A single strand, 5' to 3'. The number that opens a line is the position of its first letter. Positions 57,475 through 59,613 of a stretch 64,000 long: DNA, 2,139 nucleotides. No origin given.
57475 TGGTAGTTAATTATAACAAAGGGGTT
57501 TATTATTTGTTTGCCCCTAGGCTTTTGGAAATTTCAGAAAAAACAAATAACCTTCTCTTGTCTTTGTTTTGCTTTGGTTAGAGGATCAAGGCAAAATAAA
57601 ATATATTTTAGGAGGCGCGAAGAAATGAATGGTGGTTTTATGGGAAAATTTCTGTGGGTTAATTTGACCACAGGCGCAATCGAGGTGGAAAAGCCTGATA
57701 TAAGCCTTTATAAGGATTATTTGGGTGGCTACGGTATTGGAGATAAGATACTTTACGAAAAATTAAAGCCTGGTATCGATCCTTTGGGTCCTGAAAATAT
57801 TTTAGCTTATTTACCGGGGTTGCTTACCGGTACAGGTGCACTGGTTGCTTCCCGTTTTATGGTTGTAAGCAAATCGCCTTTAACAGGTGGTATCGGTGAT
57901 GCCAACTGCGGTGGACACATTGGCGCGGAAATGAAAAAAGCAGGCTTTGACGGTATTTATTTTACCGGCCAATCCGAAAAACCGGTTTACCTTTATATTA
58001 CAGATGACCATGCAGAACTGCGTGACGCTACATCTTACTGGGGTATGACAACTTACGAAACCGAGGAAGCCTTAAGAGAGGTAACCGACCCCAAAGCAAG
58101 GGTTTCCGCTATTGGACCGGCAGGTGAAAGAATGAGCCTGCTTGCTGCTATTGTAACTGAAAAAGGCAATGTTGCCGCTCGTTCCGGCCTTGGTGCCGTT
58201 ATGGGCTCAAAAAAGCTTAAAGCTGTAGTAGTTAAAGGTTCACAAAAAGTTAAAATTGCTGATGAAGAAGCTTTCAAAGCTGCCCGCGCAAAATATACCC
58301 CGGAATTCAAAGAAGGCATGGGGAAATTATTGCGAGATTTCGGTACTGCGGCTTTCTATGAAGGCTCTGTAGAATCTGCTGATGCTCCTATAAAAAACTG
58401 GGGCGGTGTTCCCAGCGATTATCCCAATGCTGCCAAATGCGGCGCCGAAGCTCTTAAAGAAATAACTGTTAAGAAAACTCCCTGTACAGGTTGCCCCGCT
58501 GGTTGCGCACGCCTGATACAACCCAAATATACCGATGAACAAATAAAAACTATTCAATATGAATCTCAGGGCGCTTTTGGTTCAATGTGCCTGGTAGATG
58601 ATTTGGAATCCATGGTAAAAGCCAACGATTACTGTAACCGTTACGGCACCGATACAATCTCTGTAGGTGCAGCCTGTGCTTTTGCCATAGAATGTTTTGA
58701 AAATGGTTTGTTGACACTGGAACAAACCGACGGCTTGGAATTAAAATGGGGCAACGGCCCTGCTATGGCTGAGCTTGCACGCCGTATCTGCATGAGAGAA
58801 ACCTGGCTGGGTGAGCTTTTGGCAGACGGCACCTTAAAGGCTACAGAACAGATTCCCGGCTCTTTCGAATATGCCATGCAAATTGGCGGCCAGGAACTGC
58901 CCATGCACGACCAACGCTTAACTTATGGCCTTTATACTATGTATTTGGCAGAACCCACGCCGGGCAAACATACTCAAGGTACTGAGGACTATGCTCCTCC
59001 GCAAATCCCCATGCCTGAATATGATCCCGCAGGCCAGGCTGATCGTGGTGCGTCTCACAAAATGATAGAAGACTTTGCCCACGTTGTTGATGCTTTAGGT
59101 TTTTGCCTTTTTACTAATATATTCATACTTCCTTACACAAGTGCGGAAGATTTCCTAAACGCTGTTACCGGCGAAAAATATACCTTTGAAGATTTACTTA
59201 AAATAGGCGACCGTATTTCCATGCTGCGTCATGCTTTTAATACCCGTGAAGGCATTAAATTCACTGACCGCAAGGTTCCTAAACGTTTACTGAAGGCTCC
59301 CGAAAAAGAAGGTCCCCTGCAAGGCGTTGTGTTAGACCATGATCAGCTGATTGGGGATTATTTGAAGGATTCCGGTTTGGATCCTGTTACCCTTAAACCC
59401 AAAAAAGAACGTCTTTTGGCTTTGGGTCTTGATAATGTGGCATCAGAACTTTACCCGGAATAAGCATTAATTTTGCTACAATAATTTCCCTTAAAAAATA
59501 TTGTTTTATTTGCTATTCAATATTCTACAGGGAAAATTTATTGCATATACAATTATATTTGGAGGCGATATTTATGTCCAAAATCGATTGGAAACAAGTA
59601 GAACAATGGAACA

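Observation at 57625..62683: Plus-strand island: tungsten-type AOR, omega-aminotransferase and APC permease, a candidate anaerobic amine/omega-amino-acid catabolic module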

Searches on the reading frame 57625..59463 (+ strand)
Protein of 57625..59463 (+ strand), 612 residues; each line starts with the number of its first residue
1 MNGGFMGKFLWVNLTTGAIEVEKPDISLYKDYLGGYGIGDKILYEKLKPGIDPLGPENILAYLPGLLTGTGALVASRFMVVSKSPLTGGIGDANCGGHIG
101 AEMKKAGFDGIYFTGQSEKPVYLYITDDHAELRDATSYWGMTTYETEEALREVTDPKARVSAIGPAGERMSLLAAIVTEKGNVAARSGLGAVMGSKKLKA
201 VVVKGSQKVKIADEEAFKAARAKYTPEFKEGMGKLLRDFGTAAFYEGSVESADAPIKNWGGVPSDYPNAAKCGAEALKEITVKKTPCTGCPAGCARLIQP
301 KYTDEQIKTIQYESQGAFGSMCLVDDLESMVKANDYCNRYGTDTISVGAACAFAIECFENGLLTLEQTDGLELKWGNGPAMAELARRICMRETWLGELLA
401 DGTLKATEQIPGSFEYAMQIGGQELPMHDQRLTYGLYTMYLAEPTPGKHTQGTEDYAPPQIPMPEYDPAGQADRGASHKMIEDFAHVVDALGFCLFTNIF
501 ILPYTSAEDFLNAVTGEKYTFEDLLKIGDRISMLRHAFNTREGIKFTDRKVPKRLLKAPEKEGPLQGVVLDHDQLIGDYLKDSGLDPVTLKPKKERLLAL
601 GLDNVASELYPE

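Call 5: search_protein_families(library=pfam, proteins=[window:57625-59463:+])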
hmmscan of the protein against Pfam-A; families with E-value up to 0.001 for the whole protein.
window:57625-59463:+ (612 aa): 2 families
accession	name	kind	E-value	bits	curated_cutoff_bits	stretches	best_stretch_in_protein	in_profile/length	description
PF01314.23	AFOR_C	-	2.3e-94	317.1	27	1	227-602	9-385/385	Aldehyde ferredoxin oxidoreductase, domains 2 & 3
PF02730.20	AFOR_N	-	5.9e-75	251.8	29.8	1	7-205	1-198/199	Aldehyde ferredoxin oxidoreductase, N-terminal domain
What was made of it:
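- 57625..59463 (+): Aldehyde:ferredoxin oxidoreductase of the AOR family, 612 aa, single subunit. AFOR_N and AFOR_C (call 5).
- Checked: AOR, 57625-59463, 612 aa. Pfam AFOR_N 252 bits and AFOR_C 317 bits (call 5).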

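Call 6: search_protein_families(library=ncbifam, proteins=[window:57625-59463:+])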
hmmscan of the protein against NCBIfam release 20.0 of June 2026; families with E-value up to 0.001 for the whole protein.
window:57625-59463:+ (612 aa): 2 families
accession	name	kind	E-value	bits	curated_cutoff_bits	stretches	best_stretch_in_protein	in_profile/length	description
NF007354.0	PRK09849.1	equivalog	1.3e-66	225.7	868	1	2-221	5-223/703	aldehyde ferredoxin oxidoreductase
NF040818.1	GAPOR_Arch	equivalog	1.5e-08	33.5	1300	1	36-132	26-125/654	glyceraldehyde-3-phosphate:ferredoxin oxidoreductase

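Call 8: search_solved_structures(query=window:57625-59463:+, max_evalue=1e-10, show_alignments=1)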
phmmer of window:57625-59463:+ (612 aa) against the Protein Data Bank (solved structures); distinct sequences matched with E-value up to 1e-10: 9.
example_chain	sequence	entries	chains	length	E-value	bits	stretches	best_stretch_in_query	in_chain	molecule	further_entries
9mqx_D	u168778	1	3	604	7.5e-112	378.1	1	4-608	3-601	Aldehyde:ferredoxin oxidoreductase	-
9g7j_A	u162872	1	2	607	1.7e-108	367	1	4-605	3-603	Aldehyde ferredoxin oxidoreductase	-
1aor_A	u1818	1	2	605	1.3e-105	357.4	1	4-602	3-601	ALDEHYDE FERREDOXIN OXIDOREDUCTASE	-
8c0z_A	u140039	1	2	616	8.8e-86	292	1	4-602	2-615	Aldehyde:ferredoxin oxidoreductase,tungsten-containing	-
1b25_A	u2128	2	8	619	3.5e-75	257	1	4-609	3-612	PROTEIN (FORMALDEHYDE FERREDOXIN OXIDOREDUCTASE) | FORMALDEHYDE FERREDOXIN OXIDOREDUCTASE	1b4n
9q1t_A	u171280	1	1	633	1.5e-69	238.4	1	3-587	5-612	Tungsten-dependent aldehyde oxidoreductase WOR83 from Haloferax volcanii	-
6x6u_A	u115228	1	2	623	5.8e-53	183.6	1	5-450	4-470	Formaldehyde:ferredoxin oxidoreductase wor5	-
6x1o_A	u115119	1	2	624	5.8e-53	183.6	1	5-450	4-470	Formaldehyde:ferredoxin oxidoreductase wor5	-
4z3w_A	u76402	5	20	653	8.5e-52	179.7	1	7-442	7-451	Benzoyl-CoA reductase, putative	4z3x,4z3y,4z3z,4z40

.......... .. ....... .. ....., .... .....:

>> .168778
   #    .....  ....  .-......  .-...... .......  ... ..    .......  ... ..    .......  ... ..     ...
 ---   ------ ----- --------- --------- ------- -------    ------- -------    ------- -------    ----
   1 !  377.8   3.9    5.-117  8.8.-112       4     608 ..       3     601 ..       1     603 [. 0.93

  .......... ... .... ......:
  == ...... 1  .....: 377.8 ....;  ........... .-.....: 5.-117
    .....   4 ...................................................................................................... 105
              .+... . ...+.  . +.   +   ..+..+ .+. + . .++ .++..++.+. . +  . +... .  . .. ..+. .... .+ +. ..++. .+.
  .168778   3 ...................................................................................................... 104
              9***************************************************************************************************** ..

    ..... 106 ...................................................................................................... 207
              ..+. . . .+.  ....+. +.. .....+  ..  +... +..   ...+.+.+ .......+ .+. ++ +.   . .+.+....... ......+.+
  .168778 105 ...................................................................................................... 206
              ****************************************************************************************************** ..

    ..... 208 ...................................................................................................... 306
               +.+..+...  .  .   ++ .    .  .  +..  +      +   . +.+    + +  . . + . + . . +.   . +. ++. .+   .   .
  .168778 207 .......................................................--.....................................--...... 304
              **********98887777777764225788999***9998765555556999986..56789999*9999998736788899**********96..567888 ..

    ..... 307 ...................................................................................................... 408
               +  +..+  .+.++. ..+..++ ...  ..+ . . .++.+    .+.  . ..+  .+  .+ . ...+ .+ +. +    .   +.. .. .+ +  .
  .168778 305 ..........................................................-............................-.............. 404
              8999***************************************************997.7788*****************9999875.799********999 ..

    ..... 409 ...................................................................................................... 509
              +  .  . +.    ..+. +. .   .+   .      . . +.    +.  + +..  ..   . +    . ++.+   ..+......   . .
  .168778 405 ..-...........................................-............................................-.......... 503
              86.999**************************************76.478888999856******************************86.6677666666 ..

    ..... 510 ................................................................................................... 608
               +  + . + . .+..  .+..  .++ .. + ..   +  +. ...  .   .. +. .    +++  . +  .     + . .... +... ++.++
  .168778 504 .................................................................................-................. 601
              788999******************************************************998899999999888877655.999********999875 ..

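Call 42: find_related_loci(query=window:57625-59463:+, collection=metagenome_contigs, flank=7000)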
Query window:57625-59463:+ (612 aa) in metagenome_contigs; peptide patterns used: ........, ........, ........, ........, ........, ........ (x = any residue, [..] = any of these).
53 stretches matched a pattern; 3 encode a relative of the query (tblastn E <= 1e-3); 3 distinct loci.
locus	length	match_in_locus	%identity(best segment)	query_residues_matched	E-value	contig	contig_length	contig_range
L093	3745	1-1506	100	111-612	0e+0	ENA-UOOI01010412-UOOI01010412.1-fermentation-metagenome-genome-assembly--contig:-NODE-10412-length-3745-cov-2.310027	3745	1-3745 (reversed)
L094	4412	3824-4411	45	4-198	5e-38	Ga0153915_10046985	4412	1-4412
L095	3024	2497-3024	42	4-178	1e-33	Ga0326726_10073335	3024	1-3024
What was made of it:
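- Tried and rejected: It returned only 3 loci because the peptide patterns were too specific, so it was of no use for context (call 42).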

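Call 43: find_homologous_proteins(query=window:57625-59463:+, max_evalue=1e-100)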
Query window:57625-59463:+ (612 aa): 5711 proteins with E <= 1e-100 among 8000 candidates; the best 120 are listed.
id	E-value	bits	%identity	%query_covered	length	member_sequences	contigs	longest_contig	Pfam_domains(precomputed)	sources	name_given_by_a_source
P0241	0.0e+0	1406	100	100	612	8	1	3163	PF02730.21,PF01314.24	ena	-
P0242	7.8e-273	925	66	97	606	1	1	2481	PF02730.21,PF01314.24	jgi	jgi:aldehyde:ferredoxin oxidoreductase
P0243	4.8e-271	919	66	100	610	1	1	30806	PF02730.21,PF01314.24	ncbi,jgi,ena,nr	ncbi:MAG: aldehyde ferredoxin oxidoreductase family protein [Firmicutes bacterium]|nr:aldehyde ferre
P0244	6.3e-271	918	66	100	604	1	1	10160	PF02730.21,PF01314.24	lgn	-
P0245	1.0e-269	914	66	100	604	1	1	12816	PF02730.21,PF01314.24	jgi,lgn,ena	-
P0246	5.6e-264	895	65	100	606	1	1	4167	PF02730.21,PF01314.24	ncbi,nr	ncbi:MAG: aldehyde ferredoxin oxidoreductase family protein [Clostridiales bacterium]|nr:aldehyde fe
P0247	1.0e-211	723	55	98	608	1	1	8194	PF02730.21,PF01314.24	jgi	-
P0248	5.8e-209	714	66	80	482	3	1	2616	PF02730.21,PF01314.24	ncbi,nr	ncbi:MAG: hypothetical protein FWF04_05910, partial [Clostridiales bacterium]|nr:hypothetical protei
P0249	9.4e-208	710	54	100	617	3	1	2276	PF02730.21,PF01314.24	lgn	-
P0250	5.0e-206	704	54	99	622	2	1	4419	PF02730.21,PF01314.24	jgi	jgi:aldehyde:ferredoxin oxidoreductase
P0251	2.7e-205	702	54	99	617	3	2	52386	PF02730.21,PF01314.24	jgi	jgi:aldehyde:ferredoxin oxidoreductase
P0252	9.0e-205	700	54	100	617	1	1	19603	PF02730.21,PF01314.24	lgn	-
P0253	2.5e-204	698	53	100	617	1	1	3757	PF02730.21,PF01314.24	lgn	-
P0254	3.5e-204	698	55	100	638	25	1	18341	PF02730.21,PF01314.24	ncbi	-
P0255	5.3e-204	697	53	100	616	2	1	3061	PF02730.21,PF01314.24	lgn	-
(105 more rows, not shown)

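Call 44: find_encoding_contigs(protein=P0243, flank=7000, max_places=1)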
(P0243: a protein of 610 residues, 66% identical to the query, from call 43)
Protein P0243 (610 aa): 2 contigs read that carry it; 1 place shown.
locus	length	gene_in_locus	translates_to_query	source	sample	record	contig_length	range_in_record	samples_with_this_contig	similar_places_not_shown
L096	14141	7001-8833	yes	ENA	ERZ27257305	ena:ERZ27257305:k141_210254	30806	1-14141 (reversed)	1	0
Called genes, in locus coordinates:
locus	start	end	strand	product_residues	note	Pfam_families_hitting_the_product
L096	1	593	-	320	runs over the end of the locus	PF01012:ETF, PF00766:ETF_alpha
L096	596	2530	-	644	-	PF00724:Oxidored_FMN, PF00890:FAD_binding_2 (weak), PF01134:GIDA (weak), PF01266:DAO (weak), PF03486:HI0933_like (weak), PF07992:Pyr_redox_2, PF12831:FAD_oxidored, PF13450:NAD_binding_8, +1 more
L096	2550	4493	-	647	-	PF00724:Oxidored_FMN, PF07992:Pyr_redox_2 (faint), PF12831:FAD_oxidored (weak), PF13450:NAD_binding_8 (weak)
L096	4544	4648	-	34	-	PF23709:MftA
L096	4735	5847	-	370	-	PF08240:ADH_N, PF16912:Glu_dehyd_C, PF00107:ADH_zinc_N, PF13602:ADH_zinc_N_2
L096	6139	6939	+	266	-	PF13560:HTH_31, PF01381:HTH_3, PF12844:HTH_19 (faint), PF13443:HTH_26, PF00857:Isochorismatase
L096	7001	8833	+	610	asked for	PF02730:AFOR_N, PF01314:AFOR_C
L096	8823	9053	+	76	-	-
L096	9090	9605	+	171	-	PF25084:LbH_EIF2B (weak), PF00132:Hexapep (weak), PF25087:GMPPB_C (faint), PF14602:Hexapep_2 (weak), PF00132:Hexapep (weak)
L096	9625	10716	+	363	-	PF00154:RecA_N, PF06745:ATPase (faint), PF08423:Rad51, PF27531:MT3502_N (faint), PF21096:RecA_C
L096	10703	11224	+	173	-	PF21982:RecX_HTH1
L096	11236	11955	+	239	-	PF01996:F420_ligase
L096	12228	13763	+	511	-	PF12072:RNase_Y_N, PF00013:KH_1 (weak), PF01966:HD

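Call 45: find_encoding_contigs(protein=P0244, flank=7000, max_places=1)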
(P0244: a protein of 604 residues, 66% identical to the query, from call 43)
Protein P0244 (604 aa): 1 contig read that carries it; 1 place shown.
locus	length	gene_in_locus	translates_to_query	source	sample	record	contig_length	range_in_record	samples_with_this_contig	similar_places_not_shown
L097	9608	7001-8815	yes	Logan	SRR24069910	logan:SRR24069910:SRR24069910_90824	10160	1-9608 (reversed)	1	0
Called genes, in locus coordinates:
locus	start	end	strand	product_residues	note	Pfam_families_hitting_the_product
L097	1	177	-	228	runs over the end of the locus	PF01177:Asp_Glu_race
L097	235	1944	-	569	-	PF00496:SBP_bac_5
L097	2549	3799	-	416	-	PF13411:MerR_1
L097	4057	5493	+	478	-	PF00202:Aminotran_3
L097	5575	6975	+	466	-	PF00324:AA_permease, PF13520:AA_permease_2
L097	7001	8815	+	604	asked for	PF02730:AFOR_N, PF01314:AFOR_C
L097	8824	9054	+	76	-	-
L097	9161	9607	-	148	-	?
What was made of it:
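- L097 is a tight operon with 9-82 bp gaps (call 45).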

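Call 46: find_encoding_contigs(protein=P0245, flank=7000, max_places=1)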
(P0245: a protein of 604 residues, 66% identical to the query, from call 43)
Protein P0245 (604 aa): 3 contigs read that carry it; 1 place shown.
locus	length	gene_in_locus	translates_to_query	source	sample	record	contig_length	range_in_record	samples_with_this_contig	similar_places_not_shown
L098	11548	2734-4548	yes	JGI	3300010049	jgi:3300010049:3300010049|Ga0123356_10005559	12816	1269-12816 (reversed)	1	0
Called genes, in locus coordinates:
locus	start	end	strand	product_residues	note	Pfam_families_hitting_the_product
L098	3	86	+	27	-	?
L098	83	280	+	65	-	-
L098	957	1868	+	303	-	-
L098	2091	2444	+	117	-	-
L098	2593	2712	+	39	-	-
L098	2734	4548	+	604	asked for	PF02730:AFOR_N, PF01314:AFOR_C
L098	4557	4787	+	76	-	-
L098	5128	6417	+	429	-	PF12683:DUF3798, PF27194:TP_0008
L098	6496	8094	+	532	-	PF00005:ABC_tran, PF13304:AAA_21 (faint), PF00005:ABC_tran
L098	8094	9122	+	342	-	PF02653:BPD_transp_2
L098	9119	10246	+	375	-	PF02653:BPD_transp_2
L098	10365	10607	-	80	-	PF11823:Se_S_carrier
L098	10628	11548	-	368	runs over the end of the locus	PF04143:Sulf_transp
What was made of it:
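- Two of the three closest AOR homologues with readable context (L096, L098; 66% identical) have no AT nearby (calls 44, 46). AOR homologues at 66% identity in L096 and L098 have no AT nearby (calls 44, 46).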
